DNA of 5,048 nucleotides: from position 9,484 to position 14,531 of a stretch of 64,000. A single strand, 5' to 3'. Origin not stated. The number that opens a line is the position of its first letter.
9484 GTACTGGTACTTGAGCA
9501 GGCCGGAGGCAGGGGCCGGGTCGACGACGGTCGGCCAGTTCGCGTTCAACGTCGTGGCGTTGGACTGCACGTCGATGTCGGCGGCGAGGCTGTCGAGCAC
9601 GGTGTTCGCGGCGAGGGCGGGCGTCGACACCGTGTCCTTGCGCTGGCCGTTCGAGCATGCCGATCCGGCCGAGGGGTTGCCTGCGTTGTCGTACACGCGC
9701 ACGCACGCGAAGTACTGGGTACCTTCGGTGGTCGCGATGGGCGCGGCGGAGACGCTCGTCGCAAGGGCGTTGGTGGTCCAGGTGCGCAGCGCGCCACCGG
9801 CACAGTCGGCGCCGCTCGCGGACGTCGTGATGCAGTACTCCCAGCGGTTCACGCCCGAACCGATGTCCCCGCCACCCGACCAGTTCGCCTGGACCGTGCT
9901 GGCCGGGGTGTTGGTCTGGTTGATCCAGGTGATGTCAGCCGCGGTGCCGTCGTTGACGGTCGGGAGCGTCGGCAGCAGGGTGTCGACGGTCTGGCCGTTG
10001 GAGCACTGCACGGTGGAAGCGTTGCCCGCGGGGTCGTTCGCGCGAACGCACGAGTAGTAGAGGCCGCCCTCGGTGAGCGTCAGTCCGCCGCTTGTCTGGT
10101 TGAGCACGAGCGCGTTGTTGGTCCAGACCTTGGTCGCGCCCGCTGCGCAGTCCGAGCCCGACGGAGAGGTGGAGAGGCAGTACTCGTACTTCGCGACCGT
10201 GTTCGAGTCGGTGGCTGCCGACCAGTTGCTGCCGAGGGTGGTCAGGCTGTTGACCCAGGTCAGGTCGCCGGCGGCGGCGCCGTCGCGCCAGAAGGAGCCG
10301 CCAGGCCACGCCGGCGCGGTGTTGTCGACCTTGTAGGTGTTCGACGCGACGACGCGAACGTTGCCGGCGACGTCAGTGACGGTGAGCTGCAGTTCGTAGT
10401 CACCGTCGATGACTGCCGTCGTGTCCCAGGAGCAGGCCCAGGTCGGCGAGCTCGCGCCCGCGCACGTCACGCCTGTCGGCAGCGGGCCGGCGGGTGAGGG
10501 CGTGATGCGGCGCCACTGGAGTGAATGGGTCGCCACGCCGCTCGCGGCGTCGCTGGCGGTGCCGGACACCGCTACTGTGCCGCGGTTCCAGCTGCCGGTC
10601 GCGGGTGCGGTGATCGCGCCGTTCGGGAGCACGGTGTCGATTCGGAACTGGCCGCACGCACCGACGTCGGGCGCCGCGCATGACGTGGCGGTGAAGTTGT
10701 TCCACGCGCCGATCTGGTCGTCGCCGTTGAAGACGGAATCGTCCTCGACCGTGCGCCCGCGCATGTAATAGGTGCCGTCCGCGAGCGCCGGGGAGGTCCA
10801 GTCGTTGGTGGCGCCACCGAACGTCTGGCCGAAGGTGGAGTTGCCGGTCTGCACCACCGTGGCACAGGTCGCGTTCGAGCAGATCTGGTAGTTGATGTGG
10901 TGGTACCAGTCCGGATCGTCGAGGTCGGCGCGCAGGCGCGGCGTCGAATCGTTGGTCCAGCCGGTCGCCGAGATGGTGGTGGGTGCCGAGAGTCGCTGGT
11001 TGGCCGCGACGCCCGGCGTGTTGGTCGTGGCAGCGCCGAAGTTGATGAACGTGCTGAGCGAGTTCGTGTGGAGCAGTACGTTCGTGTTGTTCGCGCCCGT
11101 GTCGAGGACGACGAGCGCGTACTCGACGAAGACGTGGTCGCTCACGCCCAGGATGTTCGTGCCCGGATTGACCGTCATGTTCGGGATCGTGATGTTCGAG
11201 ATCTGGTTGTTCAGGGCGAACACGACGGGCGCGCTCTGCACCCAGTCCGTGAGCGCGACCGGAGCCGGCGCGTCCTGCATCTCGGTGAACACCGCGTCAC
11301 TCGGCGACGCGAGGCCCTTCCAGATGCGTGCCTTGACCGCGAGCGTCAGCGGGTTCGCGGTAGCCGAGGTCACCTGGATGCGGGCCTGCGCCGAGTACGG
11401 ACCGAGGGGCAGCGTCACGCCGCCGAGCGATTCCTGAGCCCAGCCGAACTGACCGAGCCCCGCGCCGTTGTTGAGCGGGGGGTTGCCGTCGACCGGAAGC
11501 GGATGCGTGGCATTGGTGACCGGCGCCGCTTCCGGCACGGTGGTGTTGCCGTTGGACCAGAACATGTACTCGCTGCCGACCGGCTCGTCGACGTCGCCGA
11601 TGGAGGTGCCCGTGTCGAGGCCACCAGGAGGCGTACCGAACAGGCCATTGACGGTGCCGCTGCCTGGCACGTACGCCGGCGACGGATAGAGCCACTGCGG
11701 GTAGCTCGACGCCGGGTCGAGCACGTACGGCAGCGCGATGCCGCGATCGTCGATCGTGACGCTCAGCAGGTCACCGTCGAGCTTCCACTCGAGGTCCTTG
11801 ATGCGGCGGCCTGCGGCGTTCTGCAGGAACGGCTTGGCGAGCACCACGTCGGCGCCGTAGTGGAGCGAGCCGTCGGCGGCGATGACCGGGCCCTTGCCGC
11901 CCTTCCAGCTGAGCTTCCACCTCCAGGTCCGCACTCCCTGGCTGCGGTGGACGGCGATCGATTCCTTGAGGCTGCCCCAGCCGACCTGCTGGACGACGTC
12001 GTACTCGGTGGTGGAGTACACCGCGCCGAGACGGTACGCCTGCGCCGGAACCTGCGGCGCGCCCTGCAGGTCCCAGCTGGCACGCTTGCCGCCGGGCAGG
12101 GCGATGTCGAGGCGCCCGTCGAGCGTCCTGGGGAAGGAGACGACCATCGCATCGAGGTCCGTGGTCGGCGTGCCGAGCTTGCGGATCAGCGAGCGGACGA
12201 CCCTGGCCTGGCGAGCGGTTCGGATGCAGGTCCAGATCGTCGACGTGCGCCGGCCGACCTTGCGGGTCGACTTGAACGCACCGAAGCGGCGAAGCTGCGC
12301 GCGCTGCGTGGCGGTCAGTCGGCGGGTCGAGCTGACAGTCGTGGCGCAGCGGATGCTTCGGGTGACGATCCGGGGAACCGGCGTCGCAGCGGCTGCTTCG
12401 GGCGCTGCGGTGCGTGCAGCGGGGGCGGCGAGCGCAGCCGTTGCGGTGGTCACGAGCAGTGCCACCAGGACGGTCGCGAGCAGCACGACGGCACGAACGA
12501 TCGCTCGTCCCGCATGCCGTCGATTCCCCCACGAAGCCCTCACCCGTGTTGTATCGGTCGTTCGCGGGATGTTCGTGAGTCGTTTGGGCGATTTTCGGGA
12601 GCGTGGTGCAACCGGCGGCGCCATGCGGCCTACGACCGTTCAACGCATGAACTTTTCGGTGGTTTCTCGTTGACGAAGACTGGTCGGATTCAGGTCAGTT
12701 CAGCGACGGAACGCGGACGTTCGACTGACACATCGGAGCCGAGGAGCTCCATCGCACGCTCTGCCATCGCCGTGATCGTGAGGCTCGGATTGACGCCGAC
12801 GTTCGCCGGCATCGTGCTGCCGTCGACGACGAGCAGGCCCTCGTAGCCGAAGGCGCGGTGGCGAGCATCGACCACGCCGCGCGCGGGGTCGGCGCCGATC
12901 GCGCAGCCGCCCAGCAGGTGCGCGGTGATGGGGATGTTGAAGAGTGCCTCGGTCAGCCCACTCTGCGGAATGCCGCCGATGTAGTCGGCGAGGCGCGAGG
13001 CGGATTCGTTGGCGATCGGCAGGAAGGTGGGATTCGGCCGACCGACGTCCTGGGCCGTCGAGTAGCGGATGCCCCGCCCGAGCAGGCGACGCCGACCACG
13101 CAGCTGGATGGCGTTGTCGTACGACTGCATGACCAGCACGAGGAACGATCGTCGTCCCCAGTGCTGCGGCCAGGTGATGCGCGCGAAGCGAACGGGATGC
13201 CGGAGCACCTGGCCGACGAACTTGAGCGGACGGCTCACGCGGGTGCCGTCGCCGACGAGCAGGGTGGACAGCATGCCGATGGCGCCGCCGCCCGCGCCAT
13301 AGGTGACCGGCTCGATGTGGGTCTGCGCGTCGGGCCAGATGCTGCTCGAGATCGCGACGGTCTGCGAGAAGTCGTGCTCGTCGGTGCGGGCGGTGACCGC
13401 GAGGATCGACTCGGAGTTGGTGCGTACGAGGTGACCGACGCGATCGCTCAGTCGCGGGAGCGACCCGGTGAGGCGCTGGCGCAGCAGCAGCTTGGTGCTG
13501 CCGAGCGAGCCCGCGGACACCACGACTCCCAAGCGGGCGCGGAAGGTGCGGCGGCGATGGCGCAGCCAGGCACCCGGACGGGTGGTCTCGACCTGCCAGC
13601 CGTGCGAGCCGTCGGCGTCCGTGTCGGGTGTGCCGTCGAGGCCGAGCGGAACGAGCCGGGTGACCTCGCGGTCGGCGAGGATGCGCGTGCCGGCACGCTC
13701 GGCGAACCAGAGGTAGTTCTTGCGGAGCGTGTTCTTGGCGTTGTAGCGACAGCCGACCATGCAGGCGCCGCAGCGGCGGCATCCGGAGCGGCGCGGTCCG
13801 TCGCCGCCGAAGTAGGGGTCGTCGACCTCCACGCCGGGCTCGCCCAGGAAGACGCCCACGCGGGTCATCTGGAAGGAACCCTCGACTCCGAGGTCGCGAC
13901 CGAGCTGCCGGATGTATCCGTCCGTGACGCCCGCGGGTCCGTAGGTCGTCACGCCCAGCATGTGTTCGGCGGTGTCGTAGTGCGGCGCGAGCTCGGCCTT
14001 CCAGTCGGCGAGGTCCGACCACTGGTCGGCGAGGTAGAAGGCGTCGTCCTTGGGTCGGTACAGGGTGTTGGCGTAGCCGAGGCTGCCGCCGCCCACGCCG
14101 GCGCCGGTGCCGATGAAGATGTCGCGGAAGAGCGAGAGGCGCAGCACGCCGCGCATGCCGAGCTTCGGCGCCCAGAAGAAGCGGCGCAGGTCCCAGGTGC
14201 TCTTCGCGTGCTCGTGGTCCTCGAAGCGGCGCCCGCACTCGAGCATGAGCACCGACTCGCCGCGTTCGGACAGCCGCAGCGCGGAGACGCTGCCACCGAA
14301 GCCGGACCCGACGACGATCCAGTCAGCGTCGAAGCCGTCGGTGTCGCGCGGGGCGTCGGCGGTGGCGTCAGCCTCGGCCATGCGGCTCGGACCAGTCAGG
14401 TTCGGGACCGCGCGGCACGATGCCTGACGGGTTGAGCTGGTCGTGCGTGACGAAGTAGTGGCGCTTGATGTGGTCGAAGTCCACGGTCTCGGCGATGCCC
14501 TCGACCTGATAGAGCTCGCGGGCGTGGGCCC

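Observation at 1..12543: Giant (>4180 aa, still open at the window edge) secreted repeat protein invisible to the ORF track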

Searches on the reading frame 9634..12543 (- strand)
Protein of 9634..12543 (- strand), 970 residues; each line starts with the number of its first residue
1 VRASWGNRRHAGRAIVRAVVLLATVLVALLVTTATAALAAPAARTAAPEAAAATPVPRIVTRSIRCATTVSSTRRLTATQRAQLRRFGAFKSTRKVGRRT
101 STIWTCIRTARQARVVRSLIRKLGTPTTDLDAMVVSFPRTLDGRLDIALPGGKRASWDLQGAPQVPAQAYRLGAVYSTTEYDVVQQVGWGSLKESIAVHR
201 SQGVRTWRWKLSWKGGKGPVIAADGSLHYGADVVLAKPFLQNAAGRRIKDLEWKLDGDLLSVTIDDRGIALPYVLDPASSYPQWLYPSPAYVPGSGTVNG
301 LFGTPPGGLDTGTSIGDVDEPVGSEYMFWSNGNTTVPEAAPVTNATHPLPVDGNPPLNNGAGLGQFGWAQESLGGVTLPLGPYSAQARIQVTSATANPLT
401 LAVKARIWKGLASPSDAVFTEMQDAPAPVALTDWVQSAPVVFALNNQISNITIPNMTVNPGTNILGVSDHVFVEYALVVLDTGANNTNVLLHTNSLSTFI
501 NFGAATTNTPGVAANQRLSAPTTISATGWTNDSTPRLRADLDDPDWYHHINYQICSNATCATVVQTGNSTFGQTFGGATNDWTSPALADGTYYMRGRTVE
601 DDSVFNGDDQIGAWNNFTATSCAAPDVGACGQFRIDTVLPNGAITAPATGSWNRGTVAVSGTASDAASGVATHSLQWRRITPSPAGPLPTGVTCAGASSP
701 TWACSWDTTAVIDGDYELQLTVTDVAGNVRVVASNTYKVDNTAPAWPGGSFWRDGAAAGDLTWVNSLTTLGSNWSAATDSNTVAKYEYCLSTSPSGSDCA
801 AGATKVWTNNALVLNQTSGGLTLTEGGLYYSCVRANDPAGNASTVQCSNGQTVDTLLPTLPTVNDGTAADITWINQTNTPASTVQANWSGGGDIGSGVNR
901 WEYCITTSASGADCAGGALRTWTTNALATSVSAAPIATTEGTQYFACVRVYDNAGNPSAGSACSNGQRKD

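Call 24: find_related_loci(query=A1, collection=genome_contigs, flank=10000)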
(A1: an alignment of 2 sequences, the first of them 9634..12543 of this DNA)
Query A1 (970 aa) in genome_contigs; peptide patterns used: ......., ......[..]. (x = any residue, [..] = any of these).
53 stretches matched a pattern, but none encodes a relative of the query by tblastn (E <= 1e-3).

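Call 25: find_related_loci(query=A1, collection=metagenome_contigs, flank=10000)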
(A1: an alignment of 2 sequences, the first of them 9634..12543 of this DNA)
Query A1 (970 aa) in metagenome_contigs; peptide patterns used: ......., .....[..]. (x = any residue, [..] = any of these).
105 stretches matched a pattern, but none encodes a relative of the query by tblastn (E <= 1e-3).
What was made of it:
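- Tried and rejected: find_related_loci with the N-terminal alignment found no relatives in either collection (calls 24, 25).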

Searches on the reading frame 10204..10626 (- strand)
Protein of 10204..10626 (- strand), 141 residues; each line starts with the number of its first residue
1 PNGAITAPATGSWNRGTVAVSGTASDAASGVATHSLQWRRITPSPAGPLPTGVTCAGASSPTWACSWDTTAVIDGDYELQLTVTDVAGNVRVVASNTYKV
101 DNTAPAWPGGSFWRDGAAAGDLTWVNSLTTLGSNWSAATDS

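Call 21: search_protein_families(library=pfam, proteins=[window:10204-10626:-], max_evalue=1)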
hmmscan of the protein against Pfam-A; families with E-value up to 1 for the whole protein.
window:10204-10626:- (141 aa): 8 families
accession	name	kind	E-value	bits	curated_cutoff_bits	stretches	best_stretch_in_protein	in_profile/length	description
PF19077.6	Big_13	-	9.9e-06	26.4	27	1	60-101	61-101/102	Bacterial Ig-like domain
PF17957.7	Big_7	-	0.00011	23.3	24.1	1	1-79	1-68/70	Bacterial Ig domain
PF12245.14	Big_3_2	-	0.0028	18.3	23.3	1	73-102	93-122/122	Bacterial Ig-like domain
PF13750.12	Big_3_3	-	0.028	14.5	27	1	63-107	3-48/157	Bacterial Ig-like domain (group 3)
PF09136.16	Glucodextran_B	-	0.085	13.2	27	1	1-29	1-30/83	Glucodextranase, domain B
PF05345.18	He_PIG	-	0.1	13.5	24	1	29-98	34-91/96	Putative Ig domain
PF24893.1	DUF7743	-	0.13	12.4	27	0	76-102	73-99/120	Domain of unknown function (DUF7743)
PF15418.12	DUF4625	-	0.15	12.8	27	1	73-93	104-124/131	Domain of unknown function (DUF4625)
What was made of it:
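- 10318..10632 (-): Ig-like module IG1, aa 638-742. Big_13, Big_7 and Big_3_2 partial hits (call 21).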

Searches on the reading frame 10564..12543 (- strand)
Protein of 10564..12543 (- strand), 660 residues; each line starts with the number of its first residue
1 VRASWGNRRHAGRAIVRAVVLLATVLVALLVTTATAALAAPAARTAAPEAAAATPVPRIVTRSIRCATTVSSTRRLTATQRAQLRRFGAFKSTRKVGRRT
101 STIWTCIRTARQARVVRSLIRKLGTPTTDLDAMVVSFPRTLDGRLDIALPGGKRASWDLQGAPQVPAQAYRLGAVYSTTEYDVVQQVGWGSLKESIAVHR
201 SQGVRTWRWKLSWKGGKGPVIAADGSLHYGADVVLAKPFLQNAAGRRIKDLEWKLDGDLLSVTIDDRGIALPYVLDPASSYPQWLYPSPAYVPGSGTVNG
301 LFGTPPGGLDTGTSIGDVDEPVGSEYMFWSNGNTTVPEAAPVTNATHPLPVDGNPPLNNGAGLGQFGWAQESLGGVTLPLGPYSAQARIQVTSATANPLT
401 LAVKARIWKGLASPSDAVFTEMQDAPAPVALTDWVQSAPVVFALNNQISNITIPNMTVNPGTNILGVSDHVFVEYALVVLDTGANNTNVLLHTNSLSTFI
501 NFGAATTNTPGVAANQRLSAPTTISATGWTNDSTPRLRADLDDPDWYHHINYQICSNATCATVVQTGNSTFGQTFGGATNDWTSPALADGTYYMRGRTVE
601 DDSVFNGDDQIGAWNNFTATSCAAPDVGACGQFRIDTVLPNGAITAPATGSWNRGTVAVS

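Call 17: find_homologous_proteins(query=window:10594-12543:-)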
Query window:10594-12543:- (650 aa): 1 proteins with E <= 0.001 among 8000 candidates.
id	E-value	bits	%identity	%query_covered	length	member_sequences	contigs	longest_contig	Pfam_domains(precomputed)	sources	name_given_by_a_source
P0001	3.1e-238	811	60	90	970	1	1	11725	PF13750.13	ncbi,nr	ncbi:MAG: uncharacterized protein JWM86_2800, partial [Thermoleophilia bacterium]|nr:uncharacterized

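Call 18: find_encoding_contigs(protein=P0001, flank=10000)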
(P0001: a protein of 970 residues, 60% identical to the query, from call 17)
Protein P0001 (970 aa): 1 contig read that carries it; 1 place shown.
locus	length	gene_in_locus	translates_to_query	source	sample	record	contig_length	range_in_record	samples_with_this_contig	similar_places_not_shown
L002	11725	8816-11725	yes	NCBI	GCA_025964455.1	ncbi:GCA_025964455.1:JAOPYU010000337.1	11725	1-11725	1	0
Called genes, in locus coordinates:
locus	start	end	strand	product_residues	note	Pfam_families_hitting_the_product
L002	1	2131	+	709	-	PF00004:AAA, PF07728:AAA_5, PF22667:Lon_lid, PF05362:Lon_C, PF13541:ChlI (weak)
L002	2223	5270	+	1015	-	PF00873:ACR_tran, PF03176:MMPL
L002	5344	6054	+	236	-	PF11303:DUF3105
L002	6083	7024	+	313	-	PF13409:GST_N_2, PF13410:GST_C_2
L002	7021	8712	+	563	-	PF00732:GMC_oxred_N (faint), PF00890:FAD_binding_2 (faint), PF01266:DAO, PF13450:NAD_binding_8 (weak), PF05199:GMC_oxred_C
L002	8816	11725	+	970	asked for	PF13750:Big_3_3 (faint)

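Call 21: search_protein_families(library=pfam, proteins=[window:10564-12543:-], max_evalue=1)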
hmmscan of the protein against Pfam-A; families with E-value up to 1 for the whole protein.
window:10564-12543:- (660 aa): 1 family
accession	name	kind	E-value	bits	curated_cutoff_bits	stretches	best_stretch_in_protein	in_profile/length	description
PF12894.13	ANAPC4_WD40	-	0.095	13.4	22.9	1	193-270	16-63/91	Anaphase-promoting complex subunit 4 WD40 domain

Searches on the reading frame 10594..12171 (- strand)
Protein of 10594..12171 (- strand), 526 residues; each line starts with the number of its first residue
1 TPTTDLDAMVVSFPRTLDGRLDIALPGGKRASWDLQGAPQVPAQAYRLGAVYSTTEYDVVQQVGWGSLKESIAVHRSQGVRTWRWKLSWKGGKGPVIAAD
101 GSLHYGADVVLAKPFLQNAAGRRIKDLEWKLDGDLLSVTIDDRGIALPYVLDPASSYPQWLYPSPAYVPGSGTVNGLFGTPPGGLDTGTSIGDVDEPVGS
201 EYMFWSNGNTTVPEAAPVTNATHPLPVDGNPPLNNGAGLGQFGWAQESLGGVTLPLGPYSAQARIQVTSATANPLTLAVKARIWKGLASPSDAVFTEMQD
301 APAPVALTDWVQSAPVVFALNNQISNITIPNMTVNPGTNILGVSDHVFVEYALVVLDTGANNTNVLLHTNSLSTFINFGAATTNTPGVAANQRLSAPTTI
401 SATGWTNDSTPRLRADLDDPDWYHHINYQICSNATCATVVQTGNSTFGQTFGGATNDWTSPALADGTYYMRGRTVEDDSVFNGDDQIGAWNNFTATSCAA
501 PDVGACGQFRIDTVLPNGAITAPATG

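Call 70: predict_structure(alignment_id=A5)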
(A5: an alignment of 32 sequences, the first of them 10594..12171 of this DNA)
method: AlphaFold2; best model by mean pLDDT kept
length: 526 residues; sequences in the alignment: 32
mean_pLDDT: 69.0   pTM: 0.52
mean pLDDT of the five models: 69.0, 64.6, 64.5, 62.9, 61.2
residues with pLDDT >= 90: 100; 70-90: 179; 50-70: 125; < 50: 122
segments of 3 or more residues with pLDDT < 50: 1-4, 160-172, 180-188, 207-243, 290-300, 380-391, 479-484, 494-506, 516-526
pLDDT, mean of each block of 10 residues (from residue 1): 56 94 82 96 89 96 78 96 96 90 86 87 89 98 96 62 42 51 45 58 54 39 33 33 46 71 74 80 69 44 73 87 81 82 70 77 67 59 38 55 68 66 75 84 76 66 83 66 56 51 51 54 32
secondary structure, 60 per line:
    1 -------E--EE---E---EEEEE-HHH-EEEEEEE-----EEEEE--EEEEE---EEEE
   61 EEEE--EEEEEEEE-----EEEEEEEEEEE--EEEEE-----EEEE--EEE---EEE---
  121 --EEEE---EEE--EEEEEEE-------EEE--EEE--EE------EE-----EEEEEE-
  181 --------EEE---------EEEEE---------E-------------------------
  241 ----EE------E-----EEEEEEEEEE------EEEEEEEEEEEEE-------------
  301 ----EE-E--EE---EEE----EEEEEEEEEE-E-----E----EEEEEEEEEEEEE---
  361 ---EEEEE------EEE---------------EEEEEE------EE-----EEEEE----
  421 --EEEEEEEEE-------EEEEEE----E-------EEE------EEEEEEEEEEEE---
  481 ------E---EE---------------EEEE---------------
elements in order: E20-24 E30-36 E42-46 E49-53 E57-64 E67-74 E80-90 E93-97 E103-106 E109-111 E115-117 E123-126 E130-132 E135-141 E149-151 E154-156 E174-179 E189-191 E201-205 E259-268 E275-287 E316-318 E323-332 E345-357 E364-368 E375-377 E393-398 E412-416 E423-431 E439-444 E457-459 E466-477 E508-511
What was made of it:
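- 11509..12156 (-): N-domain, aa 130-345. It is an all-beta domain not covered by Pfam and ends in the motif LPYV(L/I)DP. The AlphaFold model has pLDDT around 90 for aa 134-280 (call 70).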

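Call 76: fold_search(model_id=the predicted structure, library=pdb)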
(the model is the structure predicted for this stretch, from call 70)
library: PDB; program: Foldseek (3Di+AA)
matches with E <= 10: 1433; with E <= 0.001: 23
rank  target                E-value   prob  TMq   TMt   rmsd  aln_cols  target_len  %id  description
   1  8cml_E                1.9e-05  0.80  0.13  0.11  27.4       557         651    9  Cryo-EM structure of complement C5 in complex with nanobodies UNbC5-1 and UNbC5-2 (released 2023-09-27)
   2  3prx_A                2.7e-05  0.80  0.14  0.05  27.0       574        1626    8  Structure of Complement C5 in Complex with CVF and SSL7 (released 2011-01-19)
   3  5a57                  3.1e-05  0.60  0.13  0.07  22.8       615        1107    9  The structure of GH101 from Streptococcus pneumoniae TIGR4 in complex with PUGT (released 2015-09-02)
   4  6qev_B                4.4e-05  0.60  0.13  0.06  23.6       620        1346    9  EngBF DARPin Fusion 4b B6 (released 2019-11-06)
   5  5i5k_B                4.9e-05  0.82  0.14  0.05  26.7       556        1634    9  Structure of complement C5 in complex with eculizumab (released 2016-03-16)
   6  5i5k_A                6.0e-05  0.75  0.13  0.05  26.7       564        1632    8  Structure of complement C5 in complex with eculizumab (released 2016-03-16)
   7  3ecq_B                6.7e-05  0.47  0.12  0.06  23.2       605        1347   10  Endo-alpha-N-acetylgalactosaminidase from Streptococcus pneumoniae: SeMet structure (released 2008-09-09)
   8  3pvm_A                8.2e-05  0.72  0.13  0.05  26.6       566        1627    8  Structure of Complement C5 in Complex with CVF (released 2011-01-19)
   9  7ad7_B                8.7e-05  0.69  0.13  0.11  28.2       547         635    8  Crystal structure of human complement C5 in complex with the K8 bovine knob domain peptide. (released 2021-03-10)
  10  3ecq_A                9.6e-05  0.54  0.13  0.06  22.9       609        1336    9  Endo-alpha-N-acetylgalactosaminidase from Streptococcus pneumoniae: SeMet structure (released 2008-09-09)
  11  3km9_A                1.1e-04  0.54  0.12  0.05  27.4       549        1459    9  Structure of complement C5 in complex with the C-terminal beta-grasp domain of SSL7 (released 2009-12-01)
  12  5jpm_A                1.3e-04  0.57  0.12  0.10  27.7       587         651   10  Structure of the complex of human complement C4 with MASP-2 rebuilt using iMDFF (released 2016-08-10)
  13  5a55                  1.4e-04  0.28  0.11  0.06  22.8       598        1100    9  The native structure of GH101 from Streptococcus pneumoniae TIGR4 (released 2015-09-02)
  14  8ayh_C                2.1e-04  0.72  0.15  0.12  31.6       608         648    8  Structure of Complement C5 in Complex with small molecule inhibitor and CVF (released 2022-12-21)
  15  5a58_A                2.6e-04  0.23  0.12  0.07  23.5       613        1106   10  The structure of GH101 D764N mutant from Streptococcus pneumoniae TIGR4 in complex with serinyl T-antigen (released 2015-09-02)
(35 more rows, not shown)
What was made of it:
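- Fold matches for the N-terminal model are weak (TM 0.11-0.15 over the whole multi-domain model, call 76).
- Tried and rejected: The N-terminal fold remains unassigned beyond 'multi beta-sandwich' (call 76).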

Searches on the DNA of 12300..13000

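Call 85: search_rna_families(source=window, start=12300, end=13000, threshold=evalue, max_evalue=1)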
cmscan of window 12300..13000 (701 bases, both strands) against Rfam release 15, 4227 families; matches with E-value up to 1: 0.
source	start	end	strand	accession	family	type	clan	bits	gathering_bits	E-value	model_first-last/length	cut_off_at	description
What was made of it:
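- Tried and rejected: A regulatory RNA in the 5' leader was rejected because there is no Rfam hit (call 85).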

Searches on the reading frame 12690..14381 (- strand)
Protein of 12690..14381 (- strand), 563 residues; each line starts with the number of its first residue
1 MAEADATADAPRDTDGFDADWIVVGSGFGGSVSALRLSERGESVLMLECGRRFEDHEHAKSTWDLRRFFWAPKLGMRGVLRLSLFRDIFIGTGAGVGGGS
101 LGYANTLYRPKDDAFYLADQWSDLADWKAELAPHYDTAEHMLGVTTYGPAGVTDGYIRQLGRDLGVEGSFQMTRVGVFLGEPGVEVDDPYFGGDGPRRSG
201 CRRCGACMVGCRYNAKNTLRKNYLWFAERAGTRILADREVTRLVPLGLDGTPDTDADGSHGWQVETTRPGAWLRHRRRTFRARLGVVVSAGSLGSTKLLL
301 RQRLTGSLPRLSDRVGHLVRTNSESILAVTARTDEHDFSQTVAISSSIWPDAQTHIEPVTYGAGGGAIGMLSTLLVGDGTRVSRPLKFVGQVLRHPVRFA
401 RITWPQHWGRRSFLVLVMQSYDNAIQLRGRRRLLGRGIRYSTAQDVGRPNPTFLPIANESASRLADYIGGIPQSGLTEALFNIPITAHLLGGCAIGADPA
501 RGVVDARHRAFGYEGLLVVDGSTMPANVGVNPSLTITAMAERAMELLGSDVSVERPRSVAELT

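Call 15: find_encoding_contigs(protein=window:12690-14381:-, flank=10000, max_places=6)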
Protein window:12690-14381:- (563 aa): no gene with exactly this product is on record in the collection.
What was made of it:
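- Tried and rejected: The neighbouring GMC oxidoreductase is not on record (call 15).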
